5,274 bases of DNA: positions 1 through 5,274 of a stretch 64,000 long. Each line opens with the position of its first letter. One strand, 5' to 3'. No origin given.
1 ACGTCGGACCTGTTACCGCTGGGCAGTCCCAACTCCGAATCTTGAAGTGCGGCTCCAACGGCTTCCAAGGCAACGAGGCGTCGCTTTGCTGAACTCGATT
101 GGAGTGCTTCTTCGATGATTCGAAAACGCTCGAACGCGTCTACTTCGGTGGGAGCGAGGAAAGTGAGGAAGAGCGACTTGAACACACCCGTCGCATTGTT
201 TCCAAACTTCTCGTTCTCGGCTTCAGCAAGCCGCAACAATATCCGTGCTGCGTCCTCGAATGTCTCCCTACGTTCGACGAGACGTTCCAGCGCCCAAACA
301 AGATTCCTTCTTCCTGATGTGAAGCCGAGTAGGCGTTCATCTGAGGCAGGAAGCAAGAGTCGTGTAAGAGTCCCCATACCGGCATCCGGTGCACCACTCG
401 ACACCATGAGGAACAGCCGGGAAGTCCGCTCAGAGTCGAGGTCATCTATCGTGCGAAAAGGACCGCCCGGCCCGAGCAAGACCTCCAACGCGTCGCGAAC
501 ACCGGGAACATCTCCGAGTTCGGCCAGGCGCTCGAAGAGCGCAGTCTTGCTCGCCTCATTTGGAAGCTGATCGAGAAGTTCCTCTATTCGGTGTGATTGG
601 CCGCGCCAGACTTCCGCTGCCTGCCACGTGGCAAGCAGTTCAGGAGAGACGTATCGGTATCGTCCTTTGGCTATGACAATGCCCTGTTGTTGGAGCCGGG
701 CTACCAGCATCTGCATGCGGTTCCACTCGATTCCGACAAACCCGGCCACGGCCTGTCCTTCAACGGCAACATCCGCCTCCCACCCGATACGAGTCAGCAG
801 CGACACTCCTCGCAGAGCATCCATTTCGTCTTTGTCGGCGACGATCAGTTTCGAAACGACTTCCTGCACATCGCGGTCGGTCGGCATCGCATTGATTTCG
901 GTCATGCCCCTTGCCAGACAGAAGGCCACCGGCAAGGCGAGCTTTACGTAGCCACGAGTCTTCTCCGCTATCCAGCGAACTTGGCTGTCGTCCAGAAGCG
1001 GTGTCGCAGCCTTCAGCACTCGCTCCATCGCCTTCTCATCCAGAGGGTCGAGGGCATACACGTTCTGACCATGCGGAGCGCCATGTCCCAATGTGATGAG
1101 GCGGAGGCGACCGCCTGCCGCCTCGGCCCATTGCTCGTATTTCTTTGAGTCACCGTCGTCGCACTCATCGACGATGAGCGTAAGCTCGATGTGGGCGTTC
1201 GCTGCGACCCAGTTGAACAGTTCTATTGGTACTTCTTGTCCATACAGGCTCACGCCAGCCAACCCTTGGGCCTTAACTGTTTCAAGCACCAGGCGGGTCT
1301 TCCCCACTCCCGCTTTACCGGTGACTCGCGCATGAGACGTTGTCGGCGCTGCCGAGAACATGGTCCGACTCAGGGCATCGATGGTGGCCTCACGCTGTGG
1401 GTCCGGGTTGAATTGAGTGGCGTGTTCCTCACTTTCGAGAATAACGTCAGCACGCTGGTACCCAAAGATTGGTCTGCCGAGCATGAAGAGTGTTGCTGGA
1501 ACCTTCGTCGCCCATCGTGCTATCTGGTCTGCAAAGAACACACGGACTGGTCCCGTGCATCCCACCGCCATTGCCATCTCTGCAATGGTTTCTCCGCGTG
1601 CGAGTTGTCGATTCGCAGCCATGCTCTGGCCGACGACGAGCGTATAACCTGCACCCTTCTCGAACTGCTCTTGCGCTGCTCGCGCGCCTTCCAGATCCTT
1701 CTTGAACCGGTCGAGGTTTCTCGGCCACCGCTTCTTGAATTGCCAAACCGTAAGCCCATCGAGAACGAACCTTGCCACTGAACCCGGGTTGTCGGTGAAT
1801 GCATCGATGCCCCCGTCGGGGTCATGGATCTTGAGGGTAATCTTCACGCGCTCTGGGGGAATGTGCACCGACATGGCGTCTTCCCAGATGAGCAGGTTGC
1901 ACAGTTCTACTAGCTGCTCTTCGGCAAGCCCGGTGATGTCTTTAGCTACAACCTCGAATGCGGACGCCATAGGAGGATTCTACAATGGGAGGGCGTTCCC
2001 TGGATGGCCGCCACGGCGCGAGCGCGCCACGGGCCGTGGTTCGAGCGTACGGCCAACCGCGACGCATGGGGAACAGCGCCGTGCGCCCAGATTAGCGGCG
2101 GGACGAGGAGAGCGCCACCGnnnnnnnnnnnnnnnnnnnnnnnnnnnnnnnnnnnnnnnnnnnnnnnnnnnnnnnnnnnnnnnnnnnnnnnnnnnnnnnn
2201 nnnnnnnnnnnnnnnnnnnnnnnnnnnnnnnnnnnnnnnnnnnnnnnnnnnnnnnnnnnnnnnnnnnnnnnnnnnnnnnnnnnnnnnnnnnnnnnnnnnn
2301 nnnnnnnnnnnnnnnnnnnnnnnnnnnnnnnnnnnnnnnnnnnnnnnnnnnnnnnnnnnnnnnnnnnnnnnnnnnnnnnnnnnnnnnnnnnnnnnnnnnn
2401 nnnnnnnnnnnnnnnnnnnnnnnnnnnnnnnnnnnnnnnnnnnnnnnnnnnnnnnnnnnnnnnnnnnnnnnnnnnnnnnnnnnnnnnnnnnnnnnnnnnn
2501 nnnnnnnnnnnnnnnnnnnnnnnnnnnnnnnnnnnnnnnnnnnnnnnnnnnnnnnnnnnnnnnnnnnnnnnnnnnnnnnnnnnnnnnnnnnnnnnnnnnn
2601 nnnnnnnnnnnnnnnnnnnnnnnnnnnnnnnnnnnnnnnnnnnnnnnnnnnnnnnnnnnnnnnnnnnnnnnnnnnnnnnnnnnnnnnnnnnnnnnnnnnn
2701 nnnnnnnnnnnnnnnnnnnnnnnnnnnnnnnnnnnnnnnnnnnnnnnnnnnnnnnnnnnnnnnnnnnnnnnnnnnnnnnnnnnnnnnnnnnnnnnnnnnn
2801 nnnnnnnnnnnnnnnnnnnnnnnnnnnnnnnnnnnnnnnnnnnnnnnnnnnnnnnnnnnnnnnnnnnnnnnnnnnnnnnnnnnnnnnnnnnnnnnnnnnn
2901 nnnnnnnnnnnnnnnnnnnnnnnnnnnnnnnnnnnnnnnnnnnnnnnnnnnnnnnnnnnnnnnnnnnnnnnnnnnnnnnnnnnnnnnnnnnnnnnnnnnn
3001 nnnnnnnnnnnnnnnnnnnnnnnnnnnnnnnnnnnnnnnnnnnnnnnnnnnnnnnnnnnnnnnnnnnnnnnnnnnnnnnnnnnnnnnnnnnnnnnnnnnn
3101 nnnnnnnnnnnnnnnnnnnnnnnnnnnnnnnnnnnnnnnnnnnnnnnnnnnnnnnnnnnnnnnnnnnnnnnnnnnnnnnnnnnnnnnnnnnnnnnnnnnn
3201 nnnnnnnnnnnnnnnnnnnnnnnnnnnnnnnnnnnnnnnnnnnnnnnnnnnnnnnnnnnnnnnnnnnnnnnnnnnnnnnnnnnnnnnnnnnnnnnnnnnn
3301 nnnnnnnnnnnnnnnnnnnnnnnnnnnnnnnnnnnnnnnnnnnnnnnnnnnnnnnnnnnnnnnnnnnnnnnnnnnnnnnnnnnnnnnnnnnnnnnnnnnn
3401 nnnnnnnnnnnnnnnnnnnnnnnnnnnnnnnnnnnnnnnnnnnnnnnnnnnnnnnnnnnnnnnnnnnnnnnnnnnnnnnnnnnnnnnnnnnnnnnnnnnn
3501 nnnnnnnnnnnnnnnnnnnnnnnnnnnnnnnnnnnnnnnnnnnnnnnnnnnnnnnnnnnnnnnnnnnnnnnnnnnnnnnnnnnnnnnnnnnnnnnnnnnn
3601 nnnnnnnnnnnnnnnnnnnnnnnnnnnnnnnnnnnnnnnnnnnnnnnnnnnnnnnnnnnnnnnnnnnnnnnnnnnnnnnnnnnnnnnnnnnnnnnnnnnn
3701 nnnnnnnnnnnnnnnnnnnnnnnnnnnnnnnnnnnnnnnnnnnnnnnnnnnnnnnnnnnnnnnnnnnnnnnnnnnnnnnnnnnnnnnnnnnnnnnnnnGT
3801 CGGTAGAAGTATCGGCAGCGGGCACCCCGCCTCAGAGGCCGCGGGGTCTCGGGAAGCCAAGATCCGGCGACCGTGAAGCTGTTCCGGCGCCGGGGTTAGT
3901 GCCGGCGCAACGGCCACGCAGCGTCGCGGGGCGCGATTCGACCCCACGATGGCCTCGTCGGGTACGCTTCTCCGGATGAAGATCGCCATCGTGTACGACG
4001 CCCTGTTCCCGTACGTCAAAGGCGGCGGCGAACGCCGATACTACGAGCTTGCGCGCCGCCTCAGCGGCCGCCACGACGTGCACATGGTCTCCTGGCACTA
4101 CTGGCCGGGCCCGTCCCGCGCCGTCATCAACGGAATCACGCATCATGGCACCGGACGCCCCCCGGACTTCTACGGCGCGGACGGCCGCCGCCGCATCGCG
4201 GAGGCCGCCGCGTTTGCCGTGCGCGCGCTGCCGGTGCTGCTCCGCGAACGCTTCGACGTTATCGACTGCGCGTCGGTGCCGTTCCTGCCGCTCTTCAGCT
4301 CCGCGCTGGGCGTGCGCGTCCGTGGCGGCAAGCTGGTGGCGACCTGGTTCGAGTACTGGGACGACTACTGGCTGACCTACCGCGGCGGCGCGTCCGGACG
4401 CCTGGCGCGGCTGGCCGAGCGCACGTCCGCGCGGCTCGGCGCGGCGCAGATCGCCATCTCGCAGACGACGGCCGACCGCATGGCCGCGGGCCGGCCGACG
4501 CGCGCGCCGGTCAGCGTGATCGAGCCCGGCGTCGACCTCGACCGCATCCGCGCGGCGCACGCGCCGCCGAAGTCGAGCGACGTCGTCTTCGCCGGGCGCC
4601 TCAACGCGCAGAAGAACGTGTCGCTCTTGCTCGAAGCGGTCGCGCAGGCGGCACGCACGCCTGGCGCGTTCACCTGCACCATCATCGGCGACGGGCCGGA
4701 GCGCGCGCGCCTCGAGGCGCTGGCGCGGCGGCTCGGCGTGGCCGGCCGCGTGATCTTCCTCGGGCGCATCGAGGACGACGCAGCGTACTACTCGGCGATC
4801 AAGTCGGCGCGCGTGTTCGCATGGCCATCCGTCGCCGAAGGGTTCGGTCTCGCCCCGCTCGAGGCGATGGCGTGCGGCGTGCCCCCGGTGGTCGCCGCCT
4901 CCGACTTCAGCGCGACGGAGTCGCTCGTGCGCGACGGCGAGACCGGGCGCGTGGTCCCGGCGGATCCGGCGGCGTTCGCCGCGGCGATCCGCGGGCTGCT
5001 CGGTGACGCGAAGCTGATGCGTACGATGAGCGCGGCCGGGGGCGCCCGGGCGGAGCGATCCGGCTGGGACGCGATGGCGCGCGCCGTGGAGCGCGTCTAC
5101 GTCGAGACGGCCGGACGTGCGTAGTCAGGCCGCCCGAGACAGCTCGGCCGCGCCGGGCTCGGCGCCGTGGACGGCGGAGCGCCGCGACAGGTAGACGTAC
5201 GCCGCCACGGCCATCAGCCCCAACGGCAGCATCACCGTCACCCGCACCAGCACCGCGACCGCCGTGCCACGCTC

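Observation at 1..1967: Unannotated edge-truncated Mrr-nuclease + STAND NTPase gene on a lower-GC island (Avs/NLR-like antiphage candidate)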

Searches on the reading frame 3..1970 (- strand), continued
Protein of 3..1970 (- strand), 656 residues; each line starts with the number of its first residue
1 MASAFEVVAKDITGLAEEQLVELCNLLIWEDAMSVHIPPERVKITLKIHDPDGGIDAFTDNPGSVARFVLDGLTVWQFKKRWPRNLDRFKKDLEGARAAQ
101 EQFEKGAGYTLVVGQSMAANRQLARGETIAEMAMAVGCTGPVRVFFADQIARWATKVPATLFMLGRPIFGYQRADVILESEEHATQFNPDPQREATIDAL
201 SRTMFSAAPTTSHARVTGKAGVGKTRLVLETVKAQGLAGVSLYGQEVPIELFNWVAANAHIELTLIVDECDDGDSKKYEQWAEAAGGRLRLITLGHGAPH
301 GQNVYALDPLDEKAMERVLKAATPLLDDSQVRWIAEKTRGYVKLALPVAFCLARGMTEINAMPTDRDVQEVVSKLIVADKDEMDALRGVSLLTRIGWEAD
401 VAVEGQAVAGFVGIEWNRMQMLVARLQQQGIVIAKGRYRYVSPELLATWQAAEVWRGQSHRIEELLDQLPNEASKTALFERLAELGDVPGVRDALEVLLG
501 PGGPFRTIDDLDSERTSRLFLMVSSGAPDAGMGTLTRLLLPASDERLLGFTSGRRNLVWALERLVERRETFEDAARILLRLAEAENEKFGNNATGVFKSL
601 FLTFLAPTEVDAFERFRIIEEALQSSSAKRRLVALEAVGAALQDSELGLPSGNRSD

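Call 85: find_encoding_contigs(protein=P0168, flank=9000, max_places=2)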
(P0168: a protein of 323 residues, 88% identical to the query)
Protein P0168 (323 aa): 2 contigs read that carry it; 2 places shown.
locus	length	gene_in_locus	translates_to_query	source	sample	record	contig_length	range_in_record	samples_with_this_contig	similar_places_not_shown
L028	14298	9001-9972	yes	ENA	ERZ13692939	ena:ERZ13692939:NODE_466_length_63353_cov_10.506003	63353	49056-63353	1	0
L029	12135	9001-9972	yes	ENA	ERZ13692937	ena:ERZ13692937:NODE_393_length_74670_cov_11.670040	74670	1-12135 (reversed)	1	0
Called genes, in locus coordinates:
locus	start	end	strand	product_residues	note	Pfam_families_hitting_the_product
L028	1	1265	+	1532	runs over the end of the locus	PF00310:GATase_2, PF04898:Glu_syn_central, PF01645:Glu_synthase, PF01493:GXGXG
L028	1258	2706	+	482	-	PF14691:Fer4_20, PF00070:Pyr_redox (weak), PF00890:FAD_binding_2 (weak), PF01266:DAO (weak), PF07992:Pyr_redox_2, PF12831:FAD_oxidored, PF13450:NAD_binding_8, PF01593:Amino_oxidase, +4 more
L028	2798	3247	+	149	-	-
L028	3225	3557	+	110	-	PF01850:PIN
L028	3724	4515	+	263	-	PF00230:MIP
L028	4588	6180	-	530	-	PF00270:DEAD, PF04851:ResIII (weak), PF00271:Helicase_C, PF25399:DeaD_dimer (weak), PF03880:DbpA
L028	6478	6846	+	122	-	PF02537:CRCB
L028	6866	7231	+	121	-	PF02641:DUF190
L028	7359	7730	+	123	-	PF07858:LEH, PF07366:SnoaL, PF12680:SnoaL_2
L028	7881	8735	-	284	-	PF00378:ECH_1, PF16113:ECH_2, PF00378:ECH_1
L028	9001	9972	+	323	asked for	PF23213:, PF23212:DUF7064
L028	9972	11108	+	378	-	PF01636:APH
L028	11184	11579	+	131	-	PF19802:DUF6285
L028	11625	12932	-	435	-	PF00929:RNase_T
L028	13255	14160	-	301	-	PF00491:Arginase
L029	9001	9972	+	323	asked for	PF23213:, PF23212:DUF7064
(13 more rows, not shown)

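Call 86: find_encoding_contigs(protein=P0171, flank=9000, max_places=2)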
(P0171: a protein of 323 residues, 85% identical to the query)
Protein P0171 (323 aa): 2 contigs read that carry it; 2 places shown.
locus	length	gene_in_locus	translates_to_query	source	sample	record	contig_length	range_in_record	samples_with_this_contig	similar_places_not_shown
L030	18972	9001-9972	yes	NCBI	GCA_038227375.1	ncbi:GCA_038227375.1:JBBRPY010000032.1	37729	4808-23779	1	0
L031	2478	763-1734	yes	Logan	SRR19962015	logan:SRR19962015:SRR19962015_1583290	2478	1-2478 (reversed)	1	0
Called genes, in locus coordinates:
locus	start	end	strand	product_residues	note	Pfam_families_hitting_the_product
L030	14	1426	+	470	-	PF03816:LytR_cpsA_psr, PF13399:LytR_C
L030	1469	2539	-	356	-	PF01380:SIS (weak), PF10432:bact-PGI_C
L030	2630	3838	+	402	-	PF02515:CoA_transf_3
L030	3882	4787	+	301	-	PF00296:Bac_luciferase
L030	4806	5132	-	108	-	PF07110:EthD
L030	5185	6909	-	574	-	PF03824:NicO (faint), PF13386:DsbD_2 (weak)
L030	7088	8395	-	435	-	PF05977:MFS_3, PF07690:MFS_1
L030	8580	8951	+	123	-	PF07858:LEH, PF07366:SnoaL, PF12680:SnoaL_2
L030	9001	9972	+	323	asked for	PF23213:, PF23212:DUF7064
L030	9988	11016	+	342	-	PF01636:APH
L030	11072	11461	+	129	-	PF19802:DUF6285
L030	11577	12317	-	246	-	PF04029:2-ph_phosp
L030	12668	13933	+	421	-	PF02403:Seryl_tRNA_N, PF00587:tRNA-synt_2b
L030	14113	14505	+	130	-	-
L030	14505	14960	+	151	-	-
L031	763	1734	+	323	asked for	PF23213:, PF23212:DUF7064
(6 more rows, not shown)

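Call 89: search_protein_families(library=pfam, proteins=[L019:11785-12456:-, L019:5125-6663:+, P0163], max_evalue=1)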
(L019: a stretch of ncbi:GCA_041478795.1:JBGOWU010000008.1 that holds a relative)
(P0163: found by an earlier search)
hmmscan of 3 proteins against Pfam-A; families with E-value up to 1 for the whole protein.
L019:11785-12456:- (223 aa): 2 families
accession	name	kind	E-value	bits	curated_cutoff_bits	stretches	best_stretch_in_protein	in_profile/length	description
PF10061.14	DUF2299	-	0.0028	17.9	22.8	1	57-173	3-115/138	Uncharacterized conserved protein (DUF2299)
PF06139.17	BphX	-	0.11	12.9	24.7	1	13-43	42-74/133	BphX-like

L019:5125-6663:+ (513 aa): 2 families
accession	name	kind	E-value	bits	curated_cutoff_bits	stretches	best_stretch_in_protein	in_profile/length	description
PF13231.12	PMT_2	-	3.5e-05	24.5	26.1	1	78-207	3-132/160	Dolichyl-phosphate-mannose-protein mannosyltransferase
PF02366.24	PMT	-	0.041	13.9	22.7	1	99-206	85-198/245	Dolichyl-phosphate-mannose-protein mannosyltransferase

P0163 (1193 aa): 1 family
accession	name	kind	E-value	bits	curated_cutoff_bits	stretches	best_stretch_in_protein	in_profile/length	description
PF13191.12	AAA_16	-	0.00014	22.8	32.6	1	193-306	5-104/167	AAA ATPase domain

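Call 91: find_encoding_contigs(protein=P0029, flank=8000, max_places=2)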
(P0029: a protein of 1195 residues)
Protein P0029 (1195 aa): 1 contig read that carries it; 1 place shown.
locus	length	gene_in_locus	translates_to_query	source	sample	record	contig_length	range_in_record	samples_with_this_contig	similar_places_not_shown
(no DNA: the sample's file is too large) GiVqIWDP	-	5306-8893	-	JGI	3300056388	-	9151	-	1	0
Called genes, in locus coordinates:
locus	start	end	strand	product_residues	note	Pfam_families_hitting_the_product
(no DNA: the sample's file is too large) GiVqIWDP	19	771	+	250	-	PF02384:N6_Mtase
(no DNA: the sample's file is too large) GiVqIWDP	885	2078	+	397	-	PF01420:Methylase_S (faint)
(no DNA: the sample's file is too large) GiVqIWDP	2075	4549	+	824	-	PF04313:HSDR_N, PF04851:ResIII, PF18766:SWI2_SNF2, PF22679:T1R_D3-like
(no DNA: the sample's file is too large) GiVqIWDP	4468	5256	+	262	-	PF11867:T1RH-like_C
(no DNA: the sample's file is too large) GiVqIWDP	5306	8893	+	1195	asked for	-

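Call 92: find_encoding_contigs(protein=P0021, flank=8000, max_places=2)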
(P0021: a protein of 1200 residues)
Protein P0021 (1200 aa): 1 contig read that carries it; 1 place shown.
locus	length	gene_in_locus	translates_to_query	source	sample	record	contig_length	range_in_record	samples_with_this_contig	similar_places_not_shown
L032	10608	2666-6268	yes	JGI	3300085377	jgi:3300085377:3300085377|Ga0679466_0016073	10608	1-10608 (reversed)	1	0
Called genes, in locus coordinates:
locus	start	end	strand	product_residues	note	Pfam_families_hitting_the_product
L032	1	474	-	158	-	?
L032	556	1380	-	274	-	PF00561:Abhydrolase_1 (weak), PF12697:Abhydrolase_6, PF12146:Hydrolase_4 (faint), PF00561:Abhydrolase_1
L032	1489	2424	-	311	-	PF04199:Cyclase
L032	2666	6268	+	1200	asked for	-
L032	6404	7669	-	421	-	PF07690:MFS_1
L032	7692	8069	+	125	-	PF12840:HTH_20, PF01022:HTH_5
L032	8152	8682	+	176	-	PF13302:Acetyltransf_3, PF13420:Acetyltransf_4, PF00583:Acetyltransf_1, PF13508:Acetyltransf_7 (weak)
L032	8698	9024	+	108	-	-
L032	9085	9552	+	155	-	-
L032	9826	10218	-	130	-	PF00903:Glyoxalase, PF22677:Ble-like_N (faint)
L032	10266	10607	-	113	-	PF11716:MDMPI_N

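Call 94: find_related_loci(query=A1, collection=viral_contigs, flank=6000)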
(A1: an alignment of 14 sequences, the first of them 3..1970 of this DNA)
Query A1 (656 aa) in viral_contigs; peptide patterns used: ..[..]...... (x = any residue, [..] = any of these).
364 stretches matched a pattern, but none encodes a relative of the query by tblastn (E <= 1e-3).

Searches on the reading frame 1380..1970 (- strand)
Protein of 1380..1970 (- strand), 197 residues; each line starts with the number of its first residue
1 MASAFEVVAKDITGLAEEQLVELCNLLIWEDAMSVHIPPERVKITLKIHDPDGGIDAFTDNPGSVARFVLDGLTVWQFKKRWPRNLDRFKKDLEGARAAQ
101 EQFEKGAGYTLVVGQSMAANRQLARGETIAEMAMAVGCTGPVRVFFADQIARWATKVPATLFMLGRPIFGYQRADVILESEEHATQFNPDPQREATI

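Call 34: search_protein_families(library=pfam, proteins=[window:1380-1970:-], max_evalue=1)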
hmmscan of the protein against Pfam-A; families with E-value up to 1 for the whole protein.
window:1380-1970:- (197 aa): 0 families

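Call 74: predict_structure(alignment_id=A3)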
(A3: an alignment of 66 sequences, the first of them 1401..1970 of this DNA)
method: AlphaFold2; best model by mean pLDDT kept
length: 190 residues; sequences in the alignment: 66
mean_pLDDT: 91.9   pTM: 0.86
mean pLDDT of the five models: 91.9, 91.8, 91.1, 91.1, 90.1
residues with pLDDT >= 90: 139; 70-90: 47; 50-70: 4; < 50: 0
segments of 3 or more residues with pLDDT < 50: none
pLDDT, mean of each block of 10 residues (from residue 1): 88 97 97 94 90 86 85 96 96 94 97 97 97 97 97 94 84 83 79
secondary structure, 60 per line:
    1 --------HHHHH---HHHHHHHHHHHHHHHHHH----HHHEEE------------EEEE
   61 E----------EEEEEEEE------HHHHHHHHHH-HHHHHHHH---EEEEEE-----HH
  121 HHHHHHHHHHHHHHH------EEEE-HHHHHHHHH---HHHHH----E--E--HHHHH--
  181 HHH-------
elements in order: H9-13 H17-34 E42-44 E57-61 E72-79 H86-95 H97-104 E108-113 H119-135 E142-145 H147-155 H159-163 H174-178

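Call 98: fold_search(model_id=the predicted structure, library=pdb)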
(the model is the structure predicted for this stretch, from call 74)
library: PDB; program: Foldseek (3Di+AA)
matches with E <= 10: 569; with E <= 0.001: 0
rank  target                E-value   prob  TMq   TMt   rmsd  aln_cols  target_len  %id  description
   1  7uek                  4.0e-02  0.80  0.25  0.22   7.7        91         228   13  Crystal structure of a de novo designed ovoid TIM barrel OT3 (released 2023-01-18)
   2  8dgf_B                1.0e-01  0.69  0.39  0.07   5.5       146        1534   13  Avs4 bound to phage PhiV-1 portal (released 2022-08-03)
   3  1wtd_A                1.0e-01  0.57  0.33  0.25   6.6       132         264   13  Crystal structure of type II restrcition endonuclease, EcoO109I DNA-free form (released 2004-12-14)
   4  7b6h                  1.6e-01  0.41  0.28  0.11   7.1       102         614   14  Drosophila melanogaster TRAPP C11 subunits region 1 to 718 (released 2021-06-09)
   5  6gvw_I                4.0e-01  0.15  0.25  0.21  11.6       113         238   10  Crystal structure of the BRCA1-A complex (released 2019-07-10)
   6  8g1e_A                4.6e-01  0.25  0.25  0.06   7.7       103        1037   17  Structure of ACLY-D1026A-products-asym (released 2023-05-10)
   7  6gvw_D                5.2e-01  0.12  0.24  0.20  11.1       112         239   11  Crystal structure of the BRCA1-A complex (released 2019-07-10)
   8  8yja_B                6.2e-01  0.35  0.28  0.31   5.8       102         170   15  Structure of Vibrio vulnificus MARTX cysteine protease domain lacking beta-flap (released 2024-07-10)
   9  9nzh_A                6.2e-01  0.28  0.29  0.38   9.3       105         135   11  Crystal Structure of Amylin-NHO-18 binder complex (released 2025-05-14)
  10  8dgf_A                7.0e-01  0.18  0.38  0.07   6.9       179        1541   12  Avs4 bound to phage PhiV-1 portal (released 2022-08-03)
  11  5m32_d                7.0e-01  0.04  0.18  0.12  14.2       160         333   11  Human 26S proteasome in complex with Oprozomib (released 2017-07-05)
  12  5o74_D                7.5e-01  0.13  0.22  0.25   9.7        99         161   13  Crystal structure of human Rab1b covalently bound to the GEF domain of DrrA/SidM from Legionella pneumophila in the pr (released 2017-10-11)
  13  9f9l_A                8.0e-01  0.08  0.22  0.22  10.9       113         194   12  Crystal structure of MUS81-EME1 bound by compound 16. (released 2024-07-03)
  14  2bhn_A                8.0e-01  0.08  0.19  0.18  10.6       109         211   13  XPF from Aeropyrum pernix (released 2005-02-23)
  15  9f99_E                8.0e-01  0.07  0.22  0.22  15.4       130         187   12  Crystal structure of MUS81-EME1 bound by compound 10. (released 2024-06-19)
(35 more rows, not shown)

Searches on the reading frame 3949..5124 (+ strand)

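Call 20: search_protein_families(library=pfam, proteins=[window:3949-5124:+], max_evalue=0.00001)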
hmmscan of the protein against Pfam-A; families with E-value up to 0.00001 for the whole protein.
window:3949-5124:+ (391 aa): 5 families
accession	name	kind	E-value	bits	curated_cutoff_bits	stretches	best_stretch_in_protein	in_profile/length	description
PF13692.12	Glyco_trans_1_4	-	4.6e-34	118.1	27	1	211-353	3-142/142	Glycosyl transferases group 1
PF00534.26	Glycos_transf_1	-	5.5e-34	117.6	26.4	1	201-364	6-169/172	Glycosyl transferases group 1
PF13439.12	Glyco_transf_4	-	2.1e-17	64.1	28.5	1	25-199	2-170/170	Glycosyltransferase Family 4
PF20706.3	GT4-conflict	-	1.3e-15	57.7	26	1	174-317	160-312/385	Family 4 Glycosyltransferase in conflict systems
PF13579.12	Glyco_trans_4_4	-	1.2e-11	45.6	29.7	1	25-194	1-158/158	Glycosyl transferase 4-like domain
